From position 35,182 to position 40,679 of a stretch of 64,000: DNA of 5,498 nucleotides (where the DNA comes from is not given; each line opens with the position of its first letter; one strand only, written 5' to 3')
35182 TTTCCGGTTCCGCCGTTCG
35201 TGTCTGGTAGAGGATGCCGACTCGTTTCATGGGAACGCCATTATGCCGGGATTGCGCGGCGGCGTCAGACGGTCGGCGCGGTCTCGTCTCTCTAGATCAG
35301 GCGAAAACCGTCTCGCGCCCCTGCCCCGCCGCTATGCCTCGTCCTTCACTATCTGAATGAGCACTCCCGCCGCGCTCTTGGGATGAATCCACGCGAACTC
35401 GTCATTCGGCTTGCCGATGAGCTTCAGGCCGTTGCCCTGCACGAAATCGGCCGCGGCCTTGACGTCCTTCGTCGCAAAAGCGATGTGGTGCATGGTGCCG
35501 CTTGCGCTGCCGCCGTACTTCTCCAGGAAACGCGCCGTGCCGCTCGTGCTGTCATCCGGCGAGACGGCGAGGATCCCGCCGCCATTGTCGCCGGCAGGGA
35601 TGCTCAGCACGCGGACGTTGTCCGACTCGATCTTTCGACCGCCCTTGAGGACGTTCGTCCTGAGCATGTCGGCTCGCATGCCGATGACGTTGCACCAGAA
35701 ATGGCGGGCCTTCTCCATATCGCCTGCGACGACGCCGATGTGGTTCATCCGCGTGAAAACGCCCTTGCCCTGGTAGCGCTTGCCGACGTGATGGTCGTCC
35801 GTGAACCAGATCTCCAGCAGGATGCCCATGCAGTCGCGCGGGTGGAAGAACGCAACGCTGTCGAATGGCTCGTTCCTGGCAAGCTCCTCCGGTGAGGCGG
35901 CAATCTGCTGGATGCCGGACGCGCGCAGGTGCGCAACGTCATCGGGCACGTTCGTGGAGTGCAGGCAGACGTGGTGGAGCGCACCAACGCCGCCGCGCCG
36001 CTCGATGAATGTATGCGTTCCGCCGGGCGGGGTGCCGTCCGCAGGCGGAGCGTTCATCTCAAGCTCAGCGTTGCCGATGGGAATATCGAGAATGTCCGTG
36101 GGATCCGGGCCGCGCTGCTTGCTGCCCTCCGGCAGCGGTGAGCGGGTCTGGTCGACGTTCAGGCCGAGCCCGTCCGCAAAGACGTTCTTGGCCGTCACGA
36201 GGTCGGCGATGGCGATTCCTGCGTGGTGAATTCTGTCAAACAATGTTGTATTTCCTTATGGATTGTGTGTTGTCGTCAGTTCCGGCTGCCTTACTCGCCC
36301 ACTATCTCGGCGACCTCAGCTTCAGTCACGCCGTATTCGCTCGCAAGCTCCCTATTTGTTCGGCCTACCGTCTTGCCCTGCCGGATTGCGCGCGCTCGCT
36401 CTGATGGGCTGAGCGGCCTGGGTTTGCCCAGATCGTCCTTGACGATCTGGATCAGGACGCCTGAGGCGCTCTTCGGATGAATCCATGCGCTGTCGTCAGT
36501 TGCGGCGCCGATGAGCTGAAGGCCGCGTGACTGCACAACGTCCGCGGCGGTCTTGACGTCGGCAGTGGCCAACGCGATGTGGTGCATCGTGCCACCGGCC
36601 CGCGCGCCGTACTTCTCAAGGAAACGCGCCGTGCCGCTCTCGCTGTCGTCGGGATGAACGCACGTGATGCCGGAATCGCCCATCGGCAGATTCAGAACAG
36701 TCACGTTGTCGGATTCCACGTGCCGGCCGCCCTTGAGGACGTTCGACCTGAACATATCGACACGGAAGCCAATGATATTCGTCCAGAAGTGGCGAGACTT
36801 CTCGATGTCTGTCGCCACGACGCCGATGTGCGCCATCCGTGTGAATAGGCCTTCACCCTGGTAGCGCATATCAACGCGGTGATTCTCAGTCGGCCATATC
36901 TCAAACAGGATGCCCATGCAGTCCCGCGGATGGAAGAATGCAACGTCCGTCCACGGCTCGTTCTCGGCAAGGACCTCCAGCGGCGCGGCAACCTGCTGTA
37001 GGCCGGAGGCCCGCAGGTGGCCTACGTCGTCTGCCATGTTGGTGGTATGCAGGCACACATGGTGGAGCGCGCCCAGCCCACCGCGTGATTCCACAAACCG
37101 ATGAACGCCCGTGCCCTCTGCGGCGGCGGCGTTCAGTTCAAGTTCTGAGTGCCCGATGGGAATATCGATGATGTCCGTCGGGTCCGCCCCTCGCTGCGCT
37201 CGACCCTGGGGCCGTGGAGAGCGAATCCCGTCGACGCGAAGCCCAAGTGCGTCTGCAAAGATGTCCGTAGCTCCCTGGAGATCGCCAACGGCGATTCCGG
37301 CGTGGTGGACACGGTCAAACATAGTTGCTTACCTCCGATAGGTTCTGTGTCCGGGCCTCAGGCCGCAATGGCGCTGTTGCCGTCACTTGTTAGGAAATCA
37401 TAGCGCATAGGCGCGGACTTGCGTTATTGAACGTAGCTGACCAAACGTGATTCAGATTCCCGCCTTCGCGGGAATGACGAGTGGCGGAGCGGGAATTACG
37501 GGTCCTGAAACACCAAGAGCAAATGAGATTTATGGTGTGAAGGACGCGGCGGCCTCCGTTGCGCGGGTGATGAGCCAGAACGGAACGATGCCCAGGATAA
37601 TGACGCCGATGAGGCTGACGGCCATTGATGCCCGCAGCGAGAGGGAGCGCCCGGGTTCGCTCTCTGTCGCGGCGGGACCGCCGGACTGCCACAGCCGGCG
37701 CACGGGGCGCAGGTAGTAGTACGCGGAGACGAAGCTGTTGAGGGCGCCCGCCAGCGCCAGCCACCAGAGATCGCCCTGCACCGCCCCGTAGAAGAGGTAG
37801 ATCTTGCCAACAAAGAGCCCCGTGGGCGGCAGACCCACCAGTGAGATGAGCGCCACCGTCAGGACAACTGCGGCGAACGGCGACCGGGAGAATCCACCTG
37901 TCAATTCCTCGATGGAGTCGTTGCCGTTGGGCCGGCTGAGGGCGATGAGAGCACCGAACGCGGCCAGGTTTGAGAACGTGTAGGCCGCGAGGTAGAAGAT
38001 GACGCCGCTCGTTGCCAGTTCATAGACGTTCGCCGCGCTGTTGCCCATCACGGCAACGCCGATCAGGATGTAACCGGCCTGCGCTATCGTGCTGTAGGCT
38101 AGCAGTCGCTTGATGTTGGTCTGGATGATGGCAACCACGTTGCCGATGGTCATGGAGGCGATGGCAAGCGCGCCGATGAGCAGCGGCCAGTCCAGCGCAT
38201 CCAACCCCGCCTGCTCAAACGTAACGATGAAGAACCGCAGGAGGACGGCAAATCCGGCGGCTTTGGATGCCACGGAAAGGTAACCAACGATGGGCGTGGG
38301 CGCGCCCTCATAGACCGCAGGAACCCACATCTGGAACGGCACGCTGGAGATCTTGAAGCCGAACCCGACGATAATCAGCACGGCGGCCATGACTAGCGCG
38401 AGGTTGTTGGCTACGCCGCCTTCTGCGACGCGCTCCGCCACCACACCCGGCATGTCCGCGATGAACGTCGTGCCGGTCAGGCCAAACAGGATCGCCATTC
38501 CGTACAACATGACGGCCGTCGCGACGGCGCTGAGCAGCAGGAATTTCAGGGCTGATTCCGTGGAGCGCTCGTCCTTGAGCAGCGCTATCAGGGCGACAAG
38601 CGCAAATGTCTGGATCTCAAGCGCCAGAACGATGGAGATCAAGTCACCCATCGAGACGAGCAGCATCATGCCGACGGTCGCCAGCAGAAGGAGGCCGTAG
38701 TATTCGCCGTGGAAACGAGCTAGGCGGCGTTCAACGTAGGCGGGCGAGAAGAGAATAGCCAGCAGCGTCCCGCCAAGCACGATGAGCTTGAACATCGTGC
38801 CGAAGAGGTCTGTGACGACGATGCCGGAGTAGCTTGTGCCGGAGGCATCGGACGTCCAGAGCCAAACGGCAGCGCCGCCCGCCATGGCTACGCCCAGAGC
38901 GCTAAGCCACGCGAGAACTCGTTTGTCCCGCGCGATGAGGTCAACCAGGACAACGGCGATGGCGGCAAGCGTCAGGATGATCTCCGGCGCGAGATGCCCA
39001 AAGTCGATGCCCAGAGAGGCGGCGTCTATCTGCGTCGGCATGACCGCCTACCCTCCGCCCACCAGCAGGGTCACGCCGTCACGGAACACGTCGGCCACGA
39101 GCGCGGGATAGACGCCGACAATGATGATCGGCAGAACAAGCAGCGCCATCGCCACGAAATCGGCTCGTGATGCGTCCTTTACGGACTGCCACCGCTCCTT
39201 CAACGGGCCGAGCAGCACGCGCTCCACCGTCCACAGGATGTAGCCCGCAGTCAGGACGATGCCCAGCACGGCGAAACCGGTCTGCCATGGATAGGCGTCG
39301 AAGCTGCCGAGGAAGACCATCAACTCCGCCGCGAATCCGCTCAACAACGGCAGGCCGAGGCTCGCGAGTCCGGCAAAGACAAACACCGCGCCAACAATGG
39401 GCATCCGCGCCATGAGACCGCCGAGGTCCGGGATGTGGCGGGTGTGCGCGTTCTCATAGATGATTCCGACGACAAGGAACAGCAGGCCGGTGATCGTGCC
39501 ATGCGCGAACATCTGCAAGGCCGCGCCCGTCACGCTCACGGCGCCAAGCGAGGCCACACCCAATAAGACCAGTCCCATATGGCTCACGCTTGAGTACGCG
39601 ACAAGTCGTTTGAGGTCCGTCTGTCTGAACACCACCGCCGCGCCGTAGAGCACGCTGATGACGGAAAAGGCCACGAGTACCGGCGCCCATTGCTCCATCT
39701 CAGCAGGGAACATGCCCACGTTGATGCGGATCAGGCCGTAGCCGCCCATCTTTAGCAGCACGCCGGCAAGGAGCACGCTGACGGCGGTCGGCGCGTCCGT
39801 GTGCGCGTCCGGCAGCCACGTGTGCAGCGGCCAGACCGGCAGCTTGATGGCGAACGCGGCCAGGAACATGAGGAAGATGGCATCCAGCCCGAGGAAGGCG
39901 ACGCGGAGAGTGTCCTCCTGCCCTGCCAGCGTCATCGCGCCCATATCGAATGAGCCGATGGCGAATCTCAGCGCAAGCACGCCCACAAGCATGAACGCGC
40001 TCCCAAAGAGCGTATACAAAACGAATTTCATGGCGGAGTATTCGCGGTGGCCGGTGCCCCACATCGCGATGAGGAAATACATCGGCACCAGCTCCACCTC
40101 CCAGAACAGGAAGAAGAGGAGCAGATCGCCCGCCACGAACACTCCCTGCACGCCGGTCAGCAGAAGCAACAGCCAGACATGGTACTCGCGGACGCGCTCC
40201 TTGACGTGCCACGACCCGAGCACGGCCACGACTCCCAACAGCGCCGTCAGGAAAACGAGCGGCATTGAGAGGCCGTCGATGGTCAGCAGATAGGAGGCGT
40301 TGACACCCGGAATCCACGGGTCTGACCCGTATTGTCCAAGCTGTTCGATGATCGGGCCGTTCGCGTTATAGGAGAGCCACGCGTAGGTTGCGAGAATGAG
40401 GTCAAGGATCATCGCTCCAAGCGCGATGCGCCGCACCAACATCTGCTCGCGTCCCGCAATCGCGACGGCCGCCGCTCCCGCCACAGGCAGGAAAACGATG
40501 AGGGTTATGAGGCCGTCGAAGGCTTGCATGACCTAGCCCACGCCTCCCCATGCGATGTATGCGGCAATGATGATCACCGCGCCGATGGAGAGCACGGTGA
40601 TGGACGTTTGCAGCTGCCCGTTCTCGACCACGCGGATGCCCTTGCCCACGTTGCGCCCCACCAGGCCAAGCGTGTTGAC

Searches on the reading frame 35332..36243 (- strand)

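Call 80: search_protein_families(library=pfam, proteins=[window:35332-36243:-], max_evalue=0.00001)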
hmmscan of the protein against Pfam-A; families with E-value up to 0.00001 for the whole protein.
window:35332-36243:- (303 aa): 3 families
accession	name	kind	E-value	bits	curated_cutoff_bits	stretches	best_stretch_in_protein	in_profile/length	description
PF13669.12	Glyoxalase_4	-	8.1e-19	68.4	27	2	167-279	1-97/109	Glyoxalase/Bleomycin resistance protein/Dioxygenase superfamily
PF00903.31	Glyoxalase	-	5.8e-16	59.4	20.6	1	165-283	1-103/121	Glyoxalase/Bleomycin resistance protein/Dioxygenase superfamily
PF13468.12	Glyoxalase_3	-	7e-07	29.9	25.1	0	5-123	1-110/176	Glyoxalase-like domain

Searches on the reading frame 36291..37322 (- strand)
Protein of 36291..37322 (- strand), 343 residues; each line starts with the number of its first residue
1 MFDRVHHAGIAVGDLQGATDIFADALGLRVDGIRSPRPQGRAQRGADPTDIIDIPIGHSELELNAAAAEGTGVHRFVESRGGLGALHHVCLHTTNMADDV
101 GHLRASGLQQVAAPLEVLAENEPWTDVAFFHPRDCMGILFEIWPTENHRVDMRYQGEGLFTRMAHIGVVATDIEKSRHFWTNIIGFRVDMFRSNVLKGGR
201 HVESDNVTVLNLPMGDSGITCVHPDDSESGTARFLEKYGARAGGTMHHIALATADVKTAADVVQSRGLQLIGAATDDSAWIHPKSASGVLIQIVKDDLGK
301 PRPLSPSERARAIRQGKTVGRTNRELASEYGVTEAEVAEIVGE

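Call 80: search_protein_families(library=pfam, proteins=[window:36291-37322:-], max_evalue=0.00001)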
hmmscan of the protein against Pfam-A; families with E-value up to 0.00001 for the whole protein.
window:36291-37322:- (343 aa): 3 families
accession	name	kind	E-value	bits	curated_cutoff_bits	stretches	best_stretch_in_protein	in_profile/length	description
PF13669.12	Glyoxalase_4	-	4.4e-20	72.4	27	2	165-273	2-96/109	Glyoxalase/Bleomycin resistance protein/Dioxygenase superfamily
PF00903.31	Glyoxalase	-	4.2e-18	66.3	20.6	2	162-277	1-105/121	Glyoxalase/Bleomycin resistance protein/Dioxygenase superfamily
PF13468.12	Glyoxalase_3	-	7.3e-09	36.3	25.1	0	165-270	3-102/176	Glyoxalase-like domain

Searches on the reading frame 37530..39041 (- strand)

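Call 80: search_protein_families(library=pfam, proteins=[window:37530-39041:-], max_evalue=0.00001)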
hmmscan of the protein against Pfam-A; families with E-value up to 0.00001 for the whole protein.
window:37530-39041:- (503 aa): 1 family
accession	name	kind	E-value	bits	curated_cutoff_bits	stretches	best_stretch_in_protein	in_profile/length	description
PF00361.26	Proton_antipo_M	-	1.7e-59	201.9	21.5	1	132-438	2-293/294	NADH:quinone oxidoreductase/Mrp antiporter, TM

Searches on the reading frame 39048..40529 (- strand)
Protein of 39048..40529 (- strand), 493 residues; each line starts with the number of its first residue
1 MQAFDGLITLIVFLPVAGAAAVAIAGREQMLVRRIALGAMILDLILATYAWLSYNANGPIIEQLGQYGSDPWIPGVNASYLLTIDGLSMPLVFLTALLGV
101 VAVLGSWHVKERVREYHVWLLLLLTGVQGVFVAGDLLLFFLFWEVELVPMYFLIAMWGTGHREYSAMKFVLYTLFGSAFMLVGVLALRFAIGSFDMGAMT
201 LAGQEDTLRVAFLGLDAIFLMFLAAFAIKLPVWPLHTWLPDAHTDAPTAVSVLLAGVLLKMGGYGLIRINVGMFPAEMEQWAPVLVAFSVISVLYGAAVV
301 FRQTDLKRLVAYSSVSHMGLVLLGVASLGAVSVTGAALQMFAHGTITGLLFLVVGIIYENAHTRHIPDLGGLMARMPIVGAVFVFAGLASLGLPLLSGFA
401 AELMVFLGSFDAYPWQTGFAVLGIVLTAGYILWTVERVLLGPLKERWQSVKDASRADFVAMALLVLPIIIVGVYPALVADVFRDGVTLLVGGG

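Call 80: search_protein_families(library=pfam, proteins=[window:39048-40529:-], max_evalue=0.00001)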
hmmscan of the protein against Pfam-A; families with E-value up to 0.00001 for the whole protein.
window:39048-40529:- (493 aa): 1 family
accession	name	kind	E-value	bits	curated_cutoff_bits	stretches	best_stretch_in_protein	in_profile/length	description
PF00361.26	Proton_antipo_M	-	1.8e-74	251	21.5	1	133-427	1-294/294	NADH:quinone oxidoreductase/Mrp antiporter, TM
